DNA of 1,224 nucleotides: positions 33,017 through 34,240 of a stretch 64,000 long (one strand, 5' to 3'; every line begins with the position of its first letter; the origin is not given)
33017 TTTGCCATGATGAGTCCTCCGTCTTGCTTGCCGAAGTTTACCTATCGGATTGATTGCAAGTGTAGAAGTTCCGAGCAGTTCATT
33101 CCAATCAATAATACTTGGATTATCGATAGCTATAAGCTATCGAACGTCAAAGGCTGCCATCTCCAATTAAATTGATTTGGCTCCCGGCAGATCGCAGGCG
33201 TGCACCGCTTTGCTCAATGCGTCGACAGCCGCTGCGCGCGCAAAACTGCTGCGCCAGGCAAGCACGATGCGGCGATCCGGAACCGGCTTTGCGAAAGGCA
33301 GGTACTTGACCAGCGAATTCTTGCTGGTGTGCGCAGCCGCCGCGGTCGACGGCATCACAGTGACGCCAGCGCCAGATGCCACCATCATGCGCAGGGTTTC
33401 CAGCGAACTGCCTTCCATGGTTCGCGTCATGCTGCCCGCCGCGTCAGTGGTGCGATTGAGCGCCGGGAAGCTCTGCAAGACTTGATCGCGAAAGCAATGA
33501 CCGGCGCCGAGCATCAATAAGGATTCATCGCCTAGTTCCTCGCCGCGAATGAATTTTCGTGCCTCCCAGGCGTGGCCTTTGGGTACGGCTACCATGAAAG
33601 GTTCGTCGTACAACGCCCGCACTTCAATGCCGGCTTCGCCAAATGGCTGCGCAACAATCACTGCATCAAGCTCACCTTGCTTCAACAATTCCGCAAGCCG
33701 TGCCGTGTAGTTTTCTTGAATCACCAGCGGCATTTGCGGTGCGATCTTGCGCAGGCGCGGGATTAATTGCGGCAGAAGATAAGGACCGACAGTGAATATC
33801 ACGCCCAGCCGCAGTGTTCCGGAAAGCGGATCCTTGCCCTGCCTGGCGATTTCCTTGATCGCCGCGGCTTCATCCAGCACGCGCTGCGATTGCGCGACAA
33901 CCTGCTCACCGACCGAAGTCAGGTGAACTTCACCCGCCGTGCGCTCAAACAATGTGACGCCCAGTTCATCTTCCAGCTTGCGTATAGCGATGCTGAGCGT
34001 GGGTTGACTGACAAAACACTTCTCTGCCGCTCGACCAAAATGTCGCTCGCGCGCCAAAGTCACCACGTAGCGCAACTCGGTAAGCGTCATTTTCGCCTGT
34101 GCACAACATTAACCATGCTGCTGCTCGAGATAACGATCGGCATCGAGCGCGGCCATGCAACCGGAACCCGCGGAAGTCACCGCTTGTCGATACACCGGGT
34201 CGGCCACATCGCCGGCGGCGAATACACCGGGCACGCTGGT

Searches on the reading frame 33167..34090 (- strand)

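Call 41: search_protein_families(library=pfam, proteins=[window:33167-34090:-], max_evalue=0.001)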
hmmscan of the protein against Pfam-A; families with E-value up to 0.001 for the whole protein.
window:33167-34090:- (307 aa): 2 families
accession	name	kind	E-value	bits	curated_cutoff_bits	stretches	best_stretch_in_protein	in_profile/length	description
PF03466.25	LysR_substrate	-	4.1e-45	154.2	28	1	87-296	2-204/209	LysR substrate binding domain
PF00126.33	HTH_1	-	2e-20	72.9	26.6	1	3-62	1-60/60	Bacterial regulatory helix-turn-helix protein, lysR family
